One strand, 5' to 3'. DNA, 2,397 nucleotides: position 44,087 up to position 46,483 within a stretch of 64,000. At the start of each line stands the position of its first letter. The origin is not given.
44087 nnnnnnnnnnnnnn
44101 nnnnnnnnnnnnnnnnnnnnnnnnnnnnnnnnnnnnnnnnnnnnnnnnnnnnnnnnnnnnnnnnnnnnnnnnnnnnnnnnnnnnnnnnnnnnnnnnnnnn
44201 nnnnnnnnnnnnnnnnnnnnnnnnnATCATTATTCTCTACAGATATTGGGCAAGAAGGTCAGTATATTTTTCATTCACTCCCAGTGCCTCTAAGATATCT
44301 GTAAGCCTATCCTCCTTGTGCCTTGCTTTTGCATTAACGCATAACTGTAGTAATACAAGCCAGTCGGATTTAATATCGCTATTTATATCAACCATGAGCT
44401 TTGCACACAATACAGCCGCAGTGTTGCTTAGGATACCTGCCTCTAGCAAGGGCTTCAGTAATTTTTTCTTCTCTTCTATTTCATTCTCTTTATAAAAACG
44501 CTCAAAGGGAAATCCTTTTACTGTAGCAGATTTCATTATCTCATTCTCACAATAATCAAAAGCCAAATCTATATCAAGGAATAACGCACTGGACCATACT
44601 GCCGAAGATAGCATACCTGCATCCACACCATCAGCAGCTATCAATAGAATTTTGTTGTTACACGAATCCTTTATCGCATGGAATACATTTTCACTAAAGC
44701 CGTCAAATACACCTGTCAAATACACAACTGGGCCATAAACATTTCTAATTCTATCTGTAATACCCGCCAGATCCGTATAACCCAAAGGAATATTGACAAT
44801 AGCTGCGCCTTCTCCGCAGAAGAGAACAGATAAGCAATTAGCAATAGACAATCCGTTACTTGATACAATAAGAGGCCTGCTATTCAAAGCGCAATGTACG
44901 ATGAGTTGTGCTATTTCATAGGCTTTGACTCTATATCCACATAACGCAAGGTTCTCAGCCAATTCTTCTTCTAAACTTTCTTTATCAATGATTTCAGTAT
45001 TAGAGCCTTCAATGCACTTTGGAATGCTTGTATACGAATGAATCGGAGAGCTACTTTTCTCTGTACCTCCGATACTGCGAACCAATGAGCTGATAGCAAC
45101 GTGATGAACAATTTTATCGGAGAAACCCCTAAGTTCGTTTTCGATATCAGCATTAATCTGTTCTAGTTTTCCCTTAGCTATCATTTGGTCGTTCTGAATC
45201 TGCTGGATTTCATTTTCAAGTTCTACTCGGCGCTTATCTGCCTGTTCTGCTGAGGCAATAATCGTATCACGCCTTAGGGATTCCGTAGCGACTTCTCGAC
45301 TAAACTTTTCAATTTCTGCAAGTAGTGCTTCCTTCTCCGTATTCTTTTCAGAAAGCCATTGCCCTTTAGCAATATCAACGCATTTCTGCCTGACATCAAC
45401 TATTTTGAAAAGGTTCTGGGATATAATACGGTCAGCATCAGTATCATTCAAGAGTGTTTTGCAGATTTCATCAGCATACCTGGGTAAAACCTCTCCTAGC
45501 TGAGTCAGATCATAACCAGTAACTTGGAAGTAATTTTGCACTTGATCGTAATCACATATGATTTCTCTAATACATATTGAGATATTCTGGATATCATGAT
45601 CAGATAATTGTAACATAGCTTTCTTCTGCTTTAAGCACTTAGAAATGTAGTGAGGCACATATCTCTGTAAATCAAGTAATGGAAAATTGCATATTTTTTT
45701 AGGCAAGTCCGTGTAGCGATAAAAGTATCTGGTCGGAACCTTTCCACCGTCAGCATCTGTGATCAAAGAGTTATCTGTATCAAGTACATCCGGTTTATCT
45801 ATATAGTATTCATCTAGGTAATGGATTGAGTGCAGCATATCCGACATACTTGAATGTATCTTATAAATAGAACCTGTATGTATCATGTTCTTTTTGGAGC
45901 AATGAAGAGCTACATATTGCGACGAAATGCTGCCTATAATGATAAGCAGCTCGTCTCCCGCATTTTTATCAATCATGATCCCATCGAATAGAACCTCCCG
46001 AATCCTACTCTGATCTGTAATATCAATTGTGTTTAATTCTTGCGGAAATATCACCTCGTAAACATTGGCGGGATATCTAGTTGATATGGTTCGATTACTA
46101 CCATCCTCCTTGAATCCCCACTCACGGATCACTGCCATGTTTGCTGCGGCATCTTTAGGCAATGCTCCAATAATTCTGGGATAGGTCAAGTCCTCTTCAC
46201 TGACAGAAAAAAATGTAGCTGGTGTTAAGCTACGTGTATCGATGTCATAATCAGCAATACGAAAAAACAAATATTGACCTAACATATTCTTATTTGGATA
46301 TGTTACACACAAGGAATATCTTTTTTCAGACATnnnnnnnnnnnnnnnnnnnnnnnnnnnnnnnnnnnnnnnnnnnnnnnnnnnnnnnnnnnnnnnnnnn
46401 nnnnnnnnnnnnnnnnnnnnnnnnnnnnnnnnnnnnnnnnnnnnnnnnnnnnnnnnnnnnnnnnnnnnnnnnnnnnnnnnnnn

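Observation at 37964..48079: Island-borne four-gene operon built around a 1750-aa DEXH helicase/DUF1998-like protein: candidate Druantia-like or undescribed anti-phage defence system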

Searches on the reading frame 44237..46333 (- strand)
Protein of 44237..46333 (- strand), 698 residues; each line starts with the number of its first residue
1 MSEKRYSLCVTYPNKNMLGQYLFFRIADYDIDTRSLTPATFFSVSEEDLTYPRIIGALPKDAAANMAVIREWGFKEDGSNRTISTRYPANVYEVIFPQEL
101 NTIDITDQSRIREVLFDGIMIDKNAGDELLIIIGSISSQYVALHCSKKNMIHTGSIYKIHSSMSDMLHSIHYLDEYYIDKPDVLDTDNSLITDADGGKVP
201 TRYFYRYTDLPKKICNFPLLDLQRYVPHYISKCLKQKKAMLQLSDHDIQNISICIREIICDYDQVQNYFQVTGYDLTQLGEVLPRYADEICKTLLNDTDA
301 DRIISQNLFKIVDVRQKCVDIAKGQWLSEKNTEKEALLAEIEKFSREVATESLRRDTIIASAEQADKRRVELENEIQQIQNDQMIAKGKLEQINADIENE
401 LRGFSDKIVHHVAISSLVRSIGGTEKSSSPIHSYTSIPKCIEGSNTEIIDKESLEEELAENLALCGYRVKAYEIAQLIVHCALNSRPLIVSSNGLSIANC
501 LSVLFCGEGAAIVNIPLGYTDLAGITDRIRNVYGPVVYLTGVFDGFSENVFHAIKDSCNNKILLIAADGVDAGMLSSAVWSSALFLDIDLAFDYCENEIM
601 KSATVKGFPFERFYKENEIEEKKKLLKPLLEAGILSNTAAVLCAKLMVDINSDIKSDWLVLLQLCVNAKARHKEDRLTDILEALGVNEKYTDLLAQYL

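Call 4: search_protein_families(library=padloc, proteins=[window:44237-46333:-], max_evalue=0.01)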
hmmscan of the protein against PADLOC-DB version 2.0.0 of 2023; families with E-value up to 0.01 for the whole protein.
window:44237-46333:- (698 aa): 1 family
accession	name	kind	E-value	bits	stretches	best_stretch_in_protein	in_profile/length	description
PDLC01741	Cas1_IIIa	-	0.00088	16.6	0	90-125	230-265/301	-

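Call 5: search_protein_families(library=pfam, proteins=[window:44237-46333:-], max_evalue=0.01)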
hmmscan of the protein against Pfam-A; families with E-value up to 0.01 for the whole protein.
window:44237-46333:- (698 aa): 0 families

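Call 13: find_homologous_proteins(query=window:44237-46333:-, max_evalue=0.001)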
Query window:44237-46333:- (698 aa): 3 proteins with E <= 0.001 among 8000 candidates.
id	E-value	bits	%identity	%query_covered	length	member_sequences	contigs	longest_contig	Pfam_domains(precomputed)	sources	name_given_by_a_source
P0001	0.0e+0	1569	100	100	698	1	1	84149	-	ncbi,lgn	-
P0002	9.2e-270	915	58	100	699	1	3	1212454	-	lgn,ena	-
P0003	2.0e-32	130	23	84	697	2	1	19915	-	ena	-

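Call 14: find_encoding_contigs(protein=P0002, flank=10000, max_places=3)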
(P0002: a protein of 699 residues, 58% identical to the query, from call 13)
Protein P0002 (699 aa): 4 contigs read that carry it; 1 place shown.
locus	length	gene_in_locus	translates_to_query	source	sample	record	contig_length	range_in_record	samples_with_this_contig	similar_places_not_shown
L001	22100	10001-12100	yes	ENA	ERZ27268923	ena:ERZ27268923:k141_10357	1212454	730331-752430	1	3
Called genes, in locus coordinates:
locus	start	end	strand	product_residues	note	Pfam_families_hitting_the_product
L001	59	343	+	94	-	PF18956:DUF5699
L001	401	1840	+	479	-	PF03432:Relaxase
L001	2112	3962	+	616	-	-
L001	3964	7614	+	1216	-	PF02463:SMC_N, PF13476:AAA_23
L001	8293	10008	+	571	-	-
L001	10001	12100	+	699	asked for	-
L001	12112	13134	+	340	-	-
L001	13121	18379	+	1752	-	PF00270:DEAD, PF27116:YjiV_N (weak), PF00271:Helicase_C (weak), PF09369:MZB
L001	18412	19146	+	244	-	PF14511:RE_EcoO109I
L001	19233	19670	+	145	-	PF07661:MORN_2 (faint)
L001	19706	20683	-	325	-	PF12697:Abhydrolase_6 (weak)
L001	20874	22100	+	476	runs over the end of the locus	PF02518:HATPase_c, PF14501:HATPase_c_5 (weak)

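Call 15: find_encoding_contigs(protein=P0003, flank=10000, max_places=3)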
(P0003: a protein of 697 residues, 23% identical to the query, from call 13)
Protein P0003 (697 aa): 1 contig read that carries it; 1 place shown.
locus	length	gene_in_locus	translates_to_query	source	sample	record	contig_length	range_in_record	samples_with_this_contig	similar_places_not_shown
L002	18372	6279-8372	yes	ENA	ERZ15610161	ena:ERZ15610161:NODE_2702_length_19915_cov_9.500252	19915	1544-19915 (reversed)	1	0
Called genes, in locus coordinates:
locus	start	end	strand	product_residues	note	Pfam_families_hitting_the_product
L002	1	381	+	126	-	?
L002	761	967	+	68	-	PF13443:HTH_26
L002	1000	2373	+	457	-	PF01396:Zn_ribbon_Top1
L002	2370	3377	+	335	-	PF16902:FokI_D3 (faint), PF13280:WYL, PF25583:WCX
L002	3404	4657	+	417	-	PF18062:RE_AspBHI_N, PF04471:Mrr_cat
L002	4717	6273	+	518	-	-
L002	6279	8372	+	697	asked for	-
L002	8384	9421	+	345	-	-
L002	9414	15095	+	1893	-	PF00270:DEAD, PF27116:YjiV_N, PF00271:Helicase_C (weak), PF09369:MZB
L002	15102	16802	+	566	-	PF08378:NERD, PF13538:UvrD_C_2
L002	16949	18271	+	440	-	PF00145:DNA_methylase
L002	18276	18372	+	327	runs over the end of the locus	PF09019:EcoRII-C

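Call 16: search_protein_families(library=padloc, proteins=[window:44237-46333:-, P0002, P0003, L002:4717-6273:+, L002:8384-9421:+, L002:9414-15095:+, L001:8293-10008:+, L001:12112-13134:+, L001:2112-3962:+, L001:3964-7614:+], max_evalue=1)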
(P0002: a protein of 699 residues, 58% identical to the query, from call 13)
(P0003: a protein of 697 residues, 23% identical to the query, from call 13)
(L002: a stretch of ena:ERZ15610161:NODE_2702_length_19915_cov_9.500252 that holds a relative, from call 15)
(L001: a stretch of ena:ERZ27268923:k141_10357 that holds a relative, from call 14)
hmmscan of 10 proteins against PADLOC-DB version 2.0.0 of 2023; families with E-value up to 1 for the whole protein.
window:44237-46333:- (698 aa): 1 family
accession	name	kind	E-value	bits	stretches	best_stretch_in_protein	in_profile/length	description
PDLC01741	Cas1_IIIa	-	0.00088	16.6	1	90-125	230-265/301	-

P0002 (699 aa): 0 families

P0003 (697 aa): 0 families

L002:4717-6273:+ (518 aa): 1 family
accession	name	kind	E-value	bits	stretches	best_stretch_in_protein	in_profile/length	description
PDLC01415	Cas10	-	0.046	10.1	1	360-430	28-100/593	CAS-III; effector_LS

L002:8384-9421:+ (345 aa): 1 family
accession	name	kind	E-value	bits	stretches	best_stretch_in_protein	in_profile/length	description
PDLC00008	DruD1|DruD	-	8.8e-26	88.7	1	7-339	5-331/338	Unknown function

L002:9414-15095:+ (1893 aa): 30 families (the best 25 are shown)
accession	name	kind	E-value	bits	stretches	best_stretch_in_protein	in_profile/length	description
PDLC00013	DruE1|DruE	-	0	1874.3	1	1-1759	2-1773/1776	SNF2 family N-terminal domain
PDLC00014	DruE2|DruE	-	1.2e-183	611.2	2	9-773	7-850/1928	SNF2 family N-terminal domain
PDLC00015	DruE2|DruE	-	8.7e-176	585.3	3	8-588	7-591/1887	SNF2 family N-terminal domain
PDLC00051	DruE4|DruE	-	6.3e-168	559.1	3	6-590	6-568/1829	SNF2 family N-terminal domain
PDLC00037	DruE3|DruE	-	4.4e-158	526.7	4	263-760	208-671/2055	SNF2 family N-terminal domain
PDLC00036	DruE3|DruE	-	1.1e-117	392.1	4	1091-1677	1047-1661/2023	SNF2 family N-terminal domain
PDLC00035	DruE3|DruE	-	5e-102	340.6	4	263-768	208-676/1460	SNF2 family N-terminal domain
PDLC02896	DpdJ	-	5.1e-27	92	1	87-401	158-445/1487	DpdJ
PDLC03960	SngC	-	8.6e-20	69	2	99-174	29-97/720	-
PDLC02503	BrxHI|BrxHII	-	7.8e-16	55.5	2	1096-1141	301-346/698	BrxHI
PDLC02569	DrmA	-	4.7e-14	49.1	2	1088-1165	824-900/1095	DrmA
PDLC02893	DpdJ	-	6.1e-14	48.9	2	98-348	176-413/876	DpdJ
PDLC02570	DrmA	-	1.2e-13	48.3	2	1076-1171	565-658/851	DrmA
PDLC02898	DpdJ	-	1e-11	42.4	1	98-348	176-413/506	DpdJ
PDLC02501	BrxHI|BrxHII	-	1.7e-09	34.4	2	1097-1150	302-355/925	BrxHI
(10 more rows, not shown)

L001:8293-10008:+ (571 aa): 1 family
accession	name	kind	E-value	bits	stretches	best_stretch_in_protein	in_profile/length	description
PDLC00005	DruB1|DruB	-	0.0016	15.2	1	60-114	18-71/552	Unknown function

L001:12112-13134:+ (340 aa): 2 families
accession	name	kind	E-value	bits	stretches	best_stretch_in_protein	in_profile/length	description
PDLC00008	DruD1|DruD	-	1.2e-20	71.8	1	4-334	2-333/338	Unknown function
PDLC00009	DruD1|DruD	-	1.8e-05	22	1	208-338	215-343/347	Unknown function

L001:2112-3962:+ (616 aa): 1 family
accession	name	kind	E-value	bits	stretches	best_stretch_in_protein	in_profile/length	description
PDLC03850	LmuA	-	3.2e-78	261.6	1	13-526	7-519/604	-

L001:3964-7614:+ (1216 aa): 17 families
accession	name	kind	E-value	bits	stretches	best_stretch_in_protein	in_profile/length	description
PDLC03861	LmuB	-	6.5e-182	605.3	1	41-1216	47-1209/1213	-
PDLC03865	LmuB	-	5e-53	178.6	1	206-1199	2-1002/1007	-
PDLC03859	LmuB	-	3.4e-37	126.9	3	901-1190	346-595/611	-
PDLC03868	LmuB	-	6.1e-34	115.5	2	453-1180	244-981/1035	-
PDLC02979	AriA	-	1.3e-08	33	2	206-552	2-238/373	-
PDLC00310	PtuA1|PtuA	-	2.9e-08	31.2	1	206-282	2-71/443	AAA ATPase domain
PDLC00278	PtuA1|PtuA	-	3.7e-08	31.1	1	206-265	2-59/436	AAA ATPase domain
PDLC02668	DndD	-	1.5e-07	28.8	2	206-337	2-146/659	DndD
PDLC02335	AbiLi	-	3.6e-07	27.5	2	192-349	35-163/326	AbiLi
PDLC00311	PtuA1|PtuA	-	7.3e-07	26.5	1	205-278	1-70/455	AAA ATPase domain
PDLC00269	PtuA1|PtuA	-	0.00011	19.6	1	228-330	32-136/446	AAA ATPase domain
PDLC03863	LmuB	-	0.0002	18.2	2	206-333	4-118/610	-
PDLC02730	PbeC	-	0.00081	16.2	1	206-305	2-109/651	PbeC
PDLC04447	PDC-M14A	-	0.0037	15.6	1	700-795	39-137/152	-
PDLC02740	PbeC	-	0.14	9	1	207-706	3-508/648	PbeC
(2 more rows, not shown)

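Call 31: search_protein_representatives(alignment_id=A1)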
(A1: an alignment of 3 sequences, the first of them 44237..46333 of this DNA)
Query: 3 sequences, 699 profile positions. Proteins with E-value up to 0.001 (for the whole library): 380; up to 1e-10: 236; up to 1e-30: 94. The best 150 are listed.
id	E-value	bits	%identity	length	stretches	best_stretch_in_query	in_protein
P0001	0.0e+00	1274.6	-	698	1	1-699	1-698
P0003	0.0e+00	1063.3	-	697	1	1-698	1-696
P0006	1.2e-155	536.2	-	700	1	3-692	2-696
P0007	1.7e-144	499.3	-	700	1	1-699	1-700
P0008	9.1e-138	477.1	-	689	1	1-689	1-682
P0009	4.5e-137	474.8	-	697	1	1-695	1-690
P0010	1.6e-136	472.9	-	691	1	1-687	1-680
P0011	3.4e-133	462.0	-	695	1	1-698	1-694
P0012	6.1e-132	457.8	-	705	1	3-691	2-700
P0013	6.3e-132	457.8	-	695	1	1-698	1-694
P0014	6.4e-130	451.1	-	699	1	1-691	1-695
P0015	1.6e-125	436.6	-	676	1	19-685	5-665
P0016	2.4e-122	426.1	-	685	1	1-699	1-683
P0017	3.5e-120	419.0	-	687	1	1-691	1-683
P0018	9.8e-120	417.5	-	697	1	3-690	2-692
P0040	4.5e-71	256.7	-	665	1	1-628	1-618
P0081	3.4e-39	151.3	-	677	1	3-695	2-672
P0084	1.6e-36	142.4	-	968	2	158-699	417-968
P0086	3.7e-34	134.6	-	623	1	1-604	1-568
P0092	1.5e-31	126.0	-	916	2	70-690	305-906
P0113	1.7e-25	106.0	-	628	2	93-401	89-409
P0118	2.1e-24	102.4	-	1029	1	192-699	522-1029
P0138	3.4e-21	91.8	-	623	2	56-374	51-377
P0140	4.1e-21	91.5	-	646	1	365-654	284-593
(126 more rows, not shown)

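Call 32: search_protein_families(library=padloc, proteins=[P0086, P0113, P0138, P0140, P0084, P0092, P0118, P0006, P0040, P0081], max_evalue=0.01)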
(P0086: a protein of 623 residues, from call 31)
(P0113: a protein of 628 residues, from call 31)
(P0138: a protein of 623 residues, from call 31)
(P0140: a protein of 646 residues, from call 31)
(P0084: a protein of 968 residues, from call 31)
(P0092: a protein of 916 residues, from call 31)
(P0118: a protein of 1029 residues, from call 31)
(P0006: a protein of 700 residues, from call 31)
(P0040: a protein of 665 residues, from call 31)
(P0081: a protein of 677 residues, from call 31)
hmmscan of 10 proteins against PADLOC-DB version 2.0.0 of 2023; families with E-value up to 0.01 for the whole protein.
P0086 (623 aa): 3 families
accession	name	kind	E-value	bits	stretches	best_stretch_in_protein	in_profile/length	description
PDLC00006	DruC1|DruC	-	9.7e-07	25.6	1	295-472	234-412/626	Unknown function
PDLC00007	DruC1|DruC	-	4.6e-06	23.5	1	105-492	107-477/659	Unknown function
PDLC03859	LmuB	-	0.0024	15.1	1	197-514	165-405/611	-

P0113 (628 aa): 7 families
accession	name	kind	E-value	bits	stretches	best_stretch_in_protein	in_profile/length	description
PDLC00581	JetC3|JetC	-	0.00049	16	1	240-427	761-925/1473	DUF3584 domain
PDLC03863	LmuB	-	0.0012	15.6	1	307-411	231-300/610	-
PDLC02668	DndD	-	0.0016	15.5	1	251-410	343-507/659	DndD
PDLC00517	JetC1|JetC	-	0.0018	14.6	1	330-427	399-496/1119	DUF3584 domain; MukB-like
PDLC03859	LmuB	-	0.0019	15.5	1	340-400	345-491/611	-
PDLC00553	JetC2|JetC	-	0.002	14.1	1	341-423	924-1001/1361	DUF3584 domain; MukB-like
PDLC00512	JetC1|JetC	-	0.01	11.9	0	332-412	694-829/1123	DUF3584 domain; MukB-like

P0138 (623 aa): 0 families

P0140 (646 aa): 1 family
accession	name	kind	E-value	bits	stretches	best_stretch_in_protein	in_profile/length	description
PDLC00006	DruC1|DruC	-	7.7e-06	22.6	1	222-467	200-439/626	Unknown function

P0084 (968 aa): 1 family
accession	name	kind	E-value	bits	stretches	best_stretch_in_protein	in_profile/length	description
PDLC00006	DruC1|DruC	-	4e-05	20.3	1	551-801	191-442/626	Unknown function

P0092 (916 aa): 9 families
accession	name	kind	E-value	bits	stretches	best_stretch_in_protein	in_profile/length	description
PDLC03863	LmuB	-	4.7e-05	20.3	1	543-686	345-489/610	-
PDLC00006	DruC1|DruC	-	0.00045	16.8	0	97-226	161-281/626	Unknown function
PDLC03865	LmuB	-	0.0006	16.1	1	123-248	336-460/1007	-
PDLC00551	JetC2|JetC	-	0.00092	15.1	0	136-223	895-982/1365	DUF3584 domain; MukB-like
PDLC00580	JetC3|JetC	-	0.0018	14.6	0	146-234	310-820/1068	DUF3584 domain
PDLC00518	JetC1|JetC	-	0.0032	13.3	0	142-223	299-750/1112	DUF3584 domain; MukB-like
PDLC02668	DndD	-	0.0047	14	0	528-618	382-476/659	DndD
PDLC01085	C3a181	-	0.0067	14.3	1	541-598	72-129/226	Diadenylate cyclase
PDLC02750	PbeC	-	0.0071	12.9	0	541-620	393-472/629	PbeC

P0118 (1029 aa): 2 families
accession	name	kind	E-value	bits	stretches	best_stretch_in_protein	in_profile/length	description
PDLC00006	DruC1|DruC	-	1.5e-06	25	1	622-832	195-409/626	Unknown function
PDLC03859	LmuB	-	0.0071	13.6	0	270-371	373-486/611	-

P0006 (700 aa): 0 families

P0040 (665 aa): 1 family
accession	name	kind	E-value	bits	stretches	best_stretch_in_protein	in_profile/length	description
PDLC00006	DruC1|DruC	-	2.8e-07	27.4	1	335-526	240-438/626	Unknown function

P0081 (677 aa): 1 family
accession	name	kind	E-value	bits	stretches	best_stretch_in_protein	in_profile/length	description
PDLC00006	DruC1|DruC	-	4.4e-08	30.1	1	240-484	175-413/626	Unknown function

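Call 57: search_solved_structures(query=A2, max_evalue=1)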
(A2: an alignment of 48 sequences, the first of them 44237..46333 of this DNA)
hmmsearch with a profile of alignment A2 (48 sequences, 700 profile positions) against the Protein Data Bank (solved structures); distinct sequences matched with E-value up to 1: 53.
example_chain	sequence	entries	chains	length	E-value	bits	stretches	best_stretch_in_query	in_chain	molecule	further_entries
8qox_B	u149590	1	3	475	0.003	19.4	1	329-392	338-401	Conserved membrane protein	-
7o97_A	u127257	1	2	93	0.0052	18.6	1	318-386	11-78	hypothetical protein UY81_C0065G0003 from Candidatus Giovannonibacteria bacterium converte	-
4zry_B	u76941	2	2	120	0.0065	18.3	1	339-407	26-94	Keratin, type II cytoskeletal 1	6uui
8ims_B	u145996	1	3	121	0.013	17.3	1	317-390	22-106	E3 ubiquitin-protein ligase TRAF7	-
2dq3_A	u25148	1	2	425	0.014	17.2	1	330-395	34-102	Seryl-tRNA synthetase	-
3iv1_A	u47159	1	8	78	0.017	16.9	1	331-392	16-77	Tumor susceptibility gene 101 protein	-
6jfv_B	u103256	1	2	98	0.026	16.3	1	330-407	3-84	Keratin, type II cytoskeletal 5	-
4rsi_B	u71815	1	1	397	0.028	16.2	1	328-418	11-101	Structural maintenance of chromosomes protein 4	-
7saf_A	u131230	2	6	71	0.031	16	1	342-393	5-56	General control transcription factor GCN4/M protein chimera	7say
1nt2_B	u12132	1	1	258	0.035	15.9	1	338-422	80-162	conserved hypothetical protein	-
2jee_A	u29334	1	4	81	0.05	15.4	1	332-396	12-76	CELL DIVISION PROTEIN ZAPB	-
3tnu_B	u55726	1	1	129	0.061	15.1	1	342-408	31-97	Keratin, type II cytoskeletal 5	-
4c7n_B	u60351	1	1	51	0.061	15.1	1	342-384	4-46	SYNTHETIC ALPHA-HELIX, IM10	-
7zr2_A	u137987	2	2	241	0.08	14.7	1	338-460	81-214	Spike protein S2',Chimeric protein mimic of SARS-CoV-2 Spike HR1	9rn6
8wy1_A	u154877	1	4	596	0.089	14.5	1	237-364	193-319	Glycosyltransferase 36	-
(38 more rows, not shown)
